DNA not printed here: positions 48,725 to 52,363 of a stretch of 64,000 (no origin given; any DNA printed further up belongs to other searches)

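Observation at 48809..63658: Concatenated architecture of the giant ORF: at least seven beta-helix modules with a recurring opening motif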

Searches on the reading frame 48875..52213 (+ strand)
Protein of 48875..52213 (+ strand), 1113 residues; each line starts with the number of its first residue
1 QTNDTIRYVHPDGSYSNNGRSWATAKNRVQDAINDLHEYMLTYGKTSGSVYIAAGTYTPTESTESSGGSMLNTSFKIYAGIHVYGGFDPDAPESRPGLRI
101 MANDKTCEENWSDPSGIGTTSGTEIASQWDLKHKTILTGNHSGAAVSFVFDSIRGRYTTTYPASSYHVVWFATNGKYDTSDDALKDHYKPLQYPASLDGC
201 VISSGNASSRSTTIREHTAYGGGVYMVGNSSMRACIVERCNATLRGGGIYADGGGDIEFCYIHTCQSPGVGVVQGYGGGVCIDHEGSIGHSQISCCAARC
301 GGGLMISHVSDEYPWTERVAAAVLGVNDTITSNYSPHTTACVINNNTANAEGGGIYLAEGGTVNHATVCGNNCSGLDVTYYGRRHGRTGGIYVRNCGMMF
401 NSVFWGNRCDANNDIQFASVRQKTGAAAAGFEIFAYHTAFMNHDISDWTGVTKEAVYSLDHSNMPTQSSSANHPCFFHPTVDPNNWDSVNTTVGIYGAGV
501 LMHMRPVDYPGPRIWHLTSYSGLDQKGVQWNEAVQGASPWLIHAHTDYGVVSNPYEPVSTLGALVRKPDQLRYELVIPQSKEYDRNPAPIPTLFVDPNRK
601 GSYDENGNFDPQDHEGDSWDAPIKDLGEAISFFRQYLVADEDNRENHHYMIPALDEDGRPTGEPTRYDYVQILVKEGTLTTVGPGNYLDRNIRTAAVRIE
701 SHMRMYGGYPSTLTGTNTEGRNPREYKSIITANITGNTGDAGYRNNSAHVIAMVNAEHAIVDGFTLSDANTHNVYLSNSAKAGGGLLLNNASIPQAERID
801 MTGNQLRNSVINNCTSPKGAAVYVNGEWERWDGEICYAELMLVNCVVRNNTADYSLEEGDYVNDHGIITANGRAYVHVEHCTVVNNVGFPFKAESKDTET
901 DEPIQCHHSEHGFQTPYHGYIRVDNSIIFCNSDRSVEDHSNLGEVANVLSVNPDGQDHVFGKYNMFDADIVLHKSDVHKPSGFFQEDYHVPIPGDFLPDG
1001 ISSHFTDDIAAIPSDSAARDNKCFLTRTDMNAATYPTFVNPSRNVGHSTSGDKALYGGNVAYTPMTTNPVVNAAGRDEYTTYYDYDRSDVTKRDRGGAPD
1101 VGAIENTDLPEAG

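Call 22: find_homologous_proteins(query=window:48875-52213:+, max_evalue=0.001)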
Query window:48875-52213:+ (1113 aa): 51 proteins with E <= 0.001 among 8000 candidates.
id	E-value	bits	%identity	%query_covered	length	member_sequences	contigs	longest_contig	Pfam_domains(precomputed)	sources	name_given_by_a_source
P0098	0.0e+0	1949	75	100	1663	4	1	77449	-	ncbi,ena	-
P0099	0.0e+0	1523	66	87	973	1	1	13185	-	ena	-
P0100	0.0e+0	1500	59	100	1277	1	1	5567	-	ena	-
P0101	0.0e+0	1361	55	100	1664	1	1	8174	-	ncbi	-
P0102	0.0e+0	1341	75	69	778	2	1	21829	-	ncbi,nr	ncbi:MAG: hypothetical protein IJ915_00180, partial [Paludibacteraceae bacterium]|nr:hypothetical pr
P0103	0.0e+0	1317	68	75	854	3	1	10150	-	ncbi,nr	ncbi:MAG: hypothetical protein IJ838_01905, partial [Paludibacteraceae bacterium]|nr:hypothetical pr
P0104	0.0e+0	1290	54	97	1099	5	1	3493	-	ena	-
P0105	0.0e+0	1213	68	71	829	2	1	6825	-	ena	-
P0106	0.0e+0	1202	68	69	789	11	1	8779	-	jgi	-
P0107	0.0e+0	1178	64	73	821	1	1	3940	-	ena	-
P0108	0.0e+0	1173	67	68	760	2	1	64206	-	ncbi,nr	ncbi:MAG: hypothetical protein II825_08675, partial [Paludibacteraceae bacterium]|nr:hypothetical pr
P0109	0.0e+0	1104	50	100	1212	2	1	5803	-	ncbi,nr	ncbi:MAG: hypothetical protein IJ680_04530 [Paludibacteraceae bacterium]|nr:hypothetical protein [Pa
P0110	0.0e+0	1090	71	59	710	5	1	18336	-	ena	-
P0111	0.0e+0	1041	72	58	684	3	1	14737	PF13229.13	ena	-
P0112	0.0e+0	1038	56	80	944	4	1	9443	-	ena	-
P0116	8.2e-173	595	35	84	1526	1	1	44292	PF13229.13,PF13306.13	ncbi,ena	-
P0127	9.6e-150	519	34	100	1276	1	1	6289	PF13229.13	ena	-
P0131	8.8e-141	489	34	100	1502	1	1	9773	PF13229.13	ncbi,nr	ncbi:MAG: hypothetical protein II200_07700, partial [Bacteroidaceae bacterium]|nr:hypothetical prote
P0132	9.9e-139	482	33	100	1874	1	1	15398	PF13229.13,PF26182.1,PF02368.25,PF26918.1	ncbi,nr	ncbi:MAG: Ig-like domain-containing protein, partial [Bacteroidaceae bacterium]|nr:Ig-like domain-co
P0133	1.6e-138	482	34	89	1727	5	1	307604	-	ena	-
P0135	4.8e-135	470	32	100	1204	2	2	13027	PF13229.13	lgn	-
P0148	9.7e-4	35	30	16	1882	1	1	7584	PF13229.13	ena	-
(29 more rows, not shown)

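Call 23: find_encoding_contigs(protein=P0098, flank=10000, max_places=2)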
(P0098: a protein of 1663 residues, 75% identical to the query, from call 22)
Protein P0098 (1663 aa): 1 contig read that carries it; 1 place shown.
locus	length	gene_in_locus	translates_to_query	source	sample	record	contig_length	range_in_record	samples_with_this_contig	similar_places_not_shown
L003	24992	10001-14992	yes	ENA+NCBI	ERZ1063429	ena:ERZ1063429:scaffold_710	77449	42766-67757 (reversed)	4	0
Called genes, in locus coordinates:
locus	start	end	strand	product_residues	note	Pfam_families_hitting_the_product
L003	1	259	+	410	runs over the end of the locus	PF11276:DUF3078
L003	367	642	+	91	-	-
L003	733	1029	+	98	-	PF05164:ZapA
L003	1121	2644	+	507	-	PF12072:RNase_Y_N, PF00013:KH_1, PF08668:HDOD (faint), PF01966:HD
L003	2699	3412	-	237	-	PF13489:Methyltransf_23, PF01170:UPF0020 (weak), PF06325:PrmA (weak), PF05175:MTS, PF13847:Methyltransf_31, PF08241:Methyltransf_11 (weak), PF13649:Methyltransf_25, PF07669:Eco57I, +1 more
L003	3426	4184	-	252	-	-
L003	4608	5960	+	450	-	PF12099:DUF3575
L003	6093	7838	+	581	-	-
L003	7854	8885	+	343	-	-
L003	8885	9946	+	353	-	-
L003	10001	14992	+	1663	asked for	-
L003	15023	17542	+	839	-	-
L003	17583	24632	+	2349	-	PF13229:Beta_helix (faint)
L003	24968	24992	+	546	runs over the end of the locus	PF05681:Fumerase, PF05683:Fumerase_C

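Call 24: find_encoding_contigs(protein=P0133, flank=10000, max_places=2)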
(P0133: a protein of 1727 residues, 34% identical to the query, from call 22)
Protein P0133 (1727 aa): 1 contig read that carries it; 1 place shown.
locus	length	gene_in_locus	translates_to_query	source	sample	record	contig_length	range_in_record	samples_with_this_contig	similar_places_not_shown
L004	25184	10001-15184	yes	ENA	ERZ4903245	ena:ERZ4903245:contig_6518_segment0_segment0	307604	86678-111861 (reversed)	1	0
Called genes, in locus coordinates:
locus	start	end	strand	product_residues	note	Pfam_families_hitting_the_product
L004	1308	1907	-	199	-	-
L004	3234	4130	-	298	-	-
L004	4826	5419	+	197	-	PF12099:DUF3575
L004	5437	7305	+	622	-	-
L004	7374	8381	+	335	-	-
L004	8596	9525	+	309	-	-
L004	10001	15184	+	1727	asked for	-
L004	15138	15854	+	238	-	-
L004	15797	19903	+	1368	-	-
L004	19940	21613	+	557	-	-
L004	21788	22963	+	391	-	PF02518:HATPase_c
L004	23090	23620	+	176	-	PF02620:YceD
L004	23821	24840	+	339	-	PF00108:Thiolase_N (weak), PF08392:FAE1_CUT1_RppA, PF08545:ACP_syn_III, PF08541:ACP_syn_III_C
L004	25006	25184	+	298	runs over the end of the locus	PF00350:Dynamin_N (faint), PF01926:MMR_HSR1, PF02421:FeoB_N, PF03193:RsgA_GTPase (faint), PF08477:Roc (faint), PF00009:GTP_EFTU, PF07650:KH_2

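Call 47: find_related_loci(query=A2, collection=genome_contigs, flank=10000)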
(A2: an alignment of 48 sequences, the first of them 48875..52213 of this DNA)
Query A2 (1113 aa) in genome_contigs; peptide patterns used: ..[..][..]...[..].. (x = any residue, [..] = any of these).
578 stretches matched a pattern; 143 encode a relative of the query (tblastn E <= 1e-3); the best 80 are kept; 80 distinct loci.
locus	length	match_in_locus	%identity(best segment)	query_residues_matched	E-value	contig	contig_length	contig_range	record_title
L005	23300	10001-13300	71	3-1113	0e+0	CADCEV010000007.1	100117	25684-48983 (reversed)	MAG: uncultured Bacteroidales bacterium isolate RUG14576 genome assembly, contig: RUG14576_asm_7, whole genome shotgun s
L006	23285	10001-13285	67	4-1113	0e+0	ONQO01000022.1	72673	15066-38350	uncultured Bacteroidales bacterium isolate RUG552 genome assembly, contig: scaffold_653, whole genome shotgun sequence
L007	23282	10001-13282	67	4-1113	0e+0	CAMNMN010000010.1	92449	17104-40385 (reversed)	MAG: uncultured Bacteroidales bacterium isolate SRR873597_bin.130_metaWRAP_v1.3_MAG genome assembly, contig: NODE.307_le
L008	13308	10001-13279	67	4-1113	0e+0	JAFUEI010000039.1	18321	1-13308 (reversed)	MAG: Paludibacteraceae bacterium isolate RGIG4417 Roe_deer_Omasum-2__c181646, whole genome shotgun sequence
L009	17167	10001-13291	66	4-1113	0e+0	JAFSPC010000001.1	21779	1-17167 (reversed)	MAG: Paludibacteraceae bacterium isolate RGIG3345 Goat_Reticulum-6__c3692, whole genome shotgun sequence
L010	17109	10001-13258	67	4-1113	0e+0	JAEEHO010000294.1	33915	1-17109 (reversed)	MAG: Paludibacteraceae bacterium isolate Tb.RUG.124 k141_10245918_flag=0_multi=29.0000_len=33915, whole genome shotgun s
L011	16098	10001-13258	66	4-1113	0e+0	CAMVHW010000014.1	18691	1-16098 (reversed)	MAG TPA_asm: uncultured Bacteroidales bacterium isolate SRR8387720_bin.48_metaWRAP_v1.3_MAG genome assembly, contig: ERZ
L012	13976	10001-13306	66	4-1113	0e+0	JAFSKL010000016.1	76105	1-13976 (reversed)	MAG: Paludibacteraceae bacterium isolate RGIG3224 Goat_Reticulum-2__c791, whole genome shotgun sequence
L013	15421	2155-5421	66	4-1113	0e+0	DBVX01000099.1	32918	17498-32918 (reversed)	MAG TPA_asm: Bacteroidales bacterium UBA1253 UBA1253_contig_216432, whole genome shotgun sequence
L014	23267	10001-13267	67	4-1113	0e+0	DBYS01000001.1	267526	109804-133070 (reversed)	MAG TPA_asm: Bacteroidales bacterium UBA1180 UBA1180_contig_1372, whole genome shotgun sequence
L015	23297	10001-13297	67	4-1113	0e+0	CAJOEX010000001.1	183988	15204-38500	Paludibacteraceae bacterium isolate Red_deer_2_mag_14 genome assembly, contig: scaffold_12, whole genome shotgun sequenc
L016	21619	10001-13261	65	4-1113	0e+0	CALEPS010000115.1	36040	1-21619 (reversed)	MAG TPA_asm: uncultured Bacteroidales bacterium isolate ERR1278073_bin.19_CONCOCT_v1.1_MAG genome assembly, contig: ERZ8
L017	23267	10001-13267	65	4-1113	0e+0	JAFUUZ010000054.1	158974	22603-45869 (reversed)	MAG: Paludibacteraceae bacterium isolate RGIG4850 Roe_deer_Rumen-1__c15457, whole genome shotgun sequence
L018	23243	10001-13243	65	4-1113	0e+0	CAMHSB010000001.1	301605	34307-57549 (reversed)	MAG: uncultured Bacteroidales bacterium isolate SRR11784295_bin.42_metaWRAP_v1.3_MAG genome assembly, contig: ERZ1220261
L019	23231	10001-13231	64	4-1113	0e+0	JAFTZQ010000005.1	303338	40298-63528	MAG: Paludibacteraceae bacterium isolate RGIG4295 Roe_deer_Duodenum-1__c156, whole genome shotgun sequence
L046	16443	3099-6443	41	1-1113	0e+0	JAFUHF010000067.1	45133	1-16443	MAG: Bacteroidaceae bacterium isolate RGIG4492 Roe_deer_Omasum.Co__c811255, whole genome shotgun sequence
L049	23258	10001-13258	41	1-1113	0e+0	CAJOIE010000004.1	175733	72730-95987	uncultured Bacteroidaceae bacterium isolate Red_deer_4_mag_26 genome assembly, contig: scaffold_32, whole genome shotgun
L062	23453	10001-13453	38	3-1113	0e+0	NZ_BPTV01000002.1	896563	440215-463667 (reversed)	Prevotella lacticifex strain JCM 34664, DSM 112675 sequence02, whole genome shotgun sequence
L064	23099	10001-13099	36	4-1113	0e+0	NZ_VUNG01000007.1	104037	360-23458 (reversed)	Hallella mizrahii strain LKV-178-WT-2A seq7, whole genome shotgun sequence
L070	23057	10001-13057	34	4-1113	1e-164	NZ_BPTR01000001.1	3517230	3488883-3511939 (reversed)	Segatella bryantii strain DSM 11371 sequence1, whole genome shotgun sequence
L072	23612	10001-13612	39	4-1113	0e+0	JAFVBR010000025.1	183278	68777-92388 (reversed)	MAG: Paludibacteraceae bacterium isolate RGIG5024 Roe_deer_Rumen.Co__c490010, whole genome shotgun sequence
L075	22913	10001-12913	33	6-1106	4e-148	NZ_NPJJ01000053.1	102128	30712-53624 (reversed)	Prevotella sp. P5-108 contig53, whole genome shotgun sequence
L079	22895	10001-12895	33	6-1106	3e-140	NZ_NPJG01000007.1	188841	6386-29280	Prevotella sp. P5-92 contig7, whole genome shotgun sequence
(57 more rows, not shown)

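Call 49: predict_structure(alignment_id=A2)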
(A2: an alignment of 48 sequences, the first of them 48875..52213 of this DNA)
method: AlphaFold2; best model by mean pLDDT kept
length: 1113 residues; sequences in the alignment: 48
mean_pLDDT: 82.6   pTM: 0.82
mean pLDDT of the five models: 82.6, 81.9, 80.1, 79.8, 79.1
residues with pLDDT >= 90: 443; 70-90: 465; 50-70: 175; < 50: 30
segments of 3 or more residues with pLDDT < 50: 325-328, 492-496, 857-860, 1016-1018, 1094-1096, 1110-1113
pLDDT, mean of each block of 10 residues (from residue 1): 76 92 95 95 93 96 84 94 96 94 92 67 86 96 88 84 93 86 84 95 94 86 95 96 95 94 93 88 93 93 92 78 52 86 91 92 93 82 81 92 90 88 74 90 85 89 80 77 56 48 60 83 87 69 80 86 85 88 69 92 82 88 91 90 83 84 91 95 84 90 95 91 90 86 88 94 95 70 90 88 92 91 92 87 92 62 77 89 90 83 74 72 85 82 74 75 76 59 63 59 55 52 64 64 86 82 73 59 61 55 62 41
secondary structure, 60 per line:
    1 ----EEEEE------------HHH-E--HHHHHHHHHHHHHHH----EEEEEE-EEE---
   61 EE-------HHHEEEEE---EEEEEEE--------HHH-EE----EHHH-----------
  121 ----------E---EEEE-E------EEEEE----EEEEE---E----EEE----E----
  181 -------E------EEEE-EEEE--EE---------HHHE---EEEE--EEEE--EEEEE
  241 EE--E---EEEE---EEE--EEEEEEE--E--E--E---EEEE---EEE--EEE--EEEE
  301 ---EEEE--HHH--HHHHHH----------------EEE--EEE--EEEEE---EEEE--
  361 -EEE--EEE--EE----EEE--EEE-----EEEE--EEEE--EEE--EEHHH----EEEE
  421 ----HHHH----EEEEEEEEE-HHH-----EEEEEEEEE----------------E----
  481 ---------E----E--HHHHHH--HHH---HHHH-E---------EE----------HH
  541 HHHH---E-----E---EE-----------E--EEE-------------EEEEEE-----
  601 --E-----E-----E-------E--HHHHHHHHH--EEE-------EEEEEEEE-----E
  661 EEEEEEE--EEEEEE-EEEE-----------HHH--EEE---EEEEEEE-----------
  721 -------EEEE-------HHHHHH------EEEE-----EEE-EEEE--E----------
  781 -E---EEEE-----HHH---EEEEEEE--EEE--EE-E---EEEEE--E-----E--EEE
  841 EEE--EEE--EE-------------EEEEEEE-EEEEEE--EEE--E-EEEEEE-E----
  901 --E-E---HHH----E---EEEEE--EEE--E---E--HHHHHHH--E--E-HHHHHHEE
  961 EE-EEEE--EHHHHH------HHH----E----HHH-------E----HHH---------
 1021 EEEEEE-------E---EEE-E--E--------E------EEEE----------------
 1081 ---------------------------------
elements in order (helices of 4 or more, strands of 3 or more residues): E5-9 H29-43 E48-53 E55-57 E73-77 E81-87 E135-138 E147-151 E156-160 E169-171 E195-198 E200-203 E224-227 E230-233 E236-242 E249-252 E256-258 E261-267 E280-283 E287-289 E292-294 E297-300 E304-307 H315-320 E337-339 E342-344 E347-351 E355-358 E362-364 E367-369 E378-380 E383-385 E391-394 E397-400 E403-405 E417-420 H425-428 E433-441 E451-459 H498-503 H512-515 H539-544 E574-576 E590-595 H626-634 E637-639 E647-654 E660-667 E670-675 E677-680 E697-699 E703-709 E728-731 H739-744 E751-754 E760-762 E764-767 E786-789 E801-807 E810-812 E822-826 E838-843 E846-848 E866-872 E874-879 E882-884 E889-894 E920-924 E927-929 H939-945 H953-958 E959-962 E964-967 H971-975 E1021-1026 E1038-1040 E1061-1064

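Call 53: fold_search(model_id=the predicted structure, library=pdb)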
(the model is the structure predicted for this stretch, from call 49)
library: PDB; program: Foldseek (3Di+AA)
matches with E <= 10: 173; with E <= 0.001: 10
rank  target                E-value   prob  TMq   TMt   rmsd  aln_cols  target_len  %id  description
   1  4oj6_C                7.7e-06  1.00  0.16  0.22  18.7      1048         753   10  Crystal Structure of a Putative Tailspike Protein (TSP1, orf210) from Escherichia coli O157:H7 Bacteriohage CBA120; Se (released 2014-03-26)
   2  4oj5_C                1.1e-05  1.00  0.15  0.21  17.8       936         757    9  Crystal Structure of a Putative Tailspike Protein (TSP1, orf210) from Escherichia coli O157:H7 Bacteriohage CBA120 (released 2014-03-26)
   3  4ojl_C                1.1e-05  1.00  0.16  0.22  19.0       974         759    9  Crystal Structure of Putative Tailspike Protein (TSP1, orf210) from Escherichia coli O157:H7 Bacteriohage CBA120 in Co (released 2014-03-26)
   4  4ojp_C                1.8e-05  0.98  0.14  0.20  18.9      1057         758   10  Crystal Structure of Putative Tailspike Protein (TSP1, orf210) from Escherichia coli O157:H7 Bacteriohage CBA120 in Co (released 2014-03-26)
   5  7v6i_A                2.6e-05  1.00  0.17  0.26  16.6       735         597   10  Crystal structure of lacto-N-biosidase BsaX from Bifidobacterium saguini, lacto-N-biose complex (released 2022-02-09)
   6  4oj5_A                2.9e-05  0.99  0.15  0.20  18.8       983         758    9  Crystal Structure of a Putative Tailspike Protein (TSP1, orf210) from Escherichia coli O157:H7 Bacteriohage CBA120 (released 2014-03-26)
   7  5gqc_A                1.4e-04  0.98  0.16  0.25  16.3       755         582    8  Crystal structure of lacto-N-biosidase LnbX from Bifidobacterium longum subsp. longum, ligand-free form (released 2017-04-19)
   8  5gqc_D                1.6e-04  0.99  0.17  0.26  15.1       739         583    8  Crystal structure of lacto-N-biosidase LnbX from Bifidobacterium longum subsp. longum, ligand-free form (released 2017-04-19)
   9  8x8m_A                4.7e-04  0.28  0.11  0.13  24.8      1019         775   10  Cryo-EM structure of a bacteriophage tail- spike protein against Klebsiella pneumoniae K64,ORF41(K64-ORF41) (released 2024-09-04)
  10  5mqp_C                9.0e-04  0.99  0.19  0.32  18.3       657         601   10  Glycoside hydrolase BT_1002 (released 2017-04-05)
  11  5mqp_A                1.1e-03  0.96  0.14  0.23  19.2       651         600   10  Glycoside hydrolase BT_1002 (released 2017-04-05)
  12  9cdv_A                1.6e-03  1.00  0.23  0.49  10.8       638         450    9  Crystal Structure of Rhombotarget A (released 2025-07-02)
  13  5mqp_E                1.6e-03  1.00  0.18  0.32  17.9       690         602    9  Glycoside hydrolase BT_1002 (released 2017-04-05)
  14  9cdu_A                1.7e-03  1.00  0.21  0.46  11.1       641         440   11  Crystal Structure of Rhombotarget A-peptide Complex (released 2025-07-02)
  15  4pmh                  1.9e-03  0.98  0.13  0.34  17.2       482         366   11  The structure of rice weevil pectin methyl esterase (released 2014-11-12)
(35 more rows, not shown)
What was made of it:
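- The nearest structures are carbohydrate-active beta-helix enzymes: tailspike endoglycosidases, GH136 LnbX, BT_1002, pectin methylesterases, chondroitinase B and AlgE4 (call 53).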
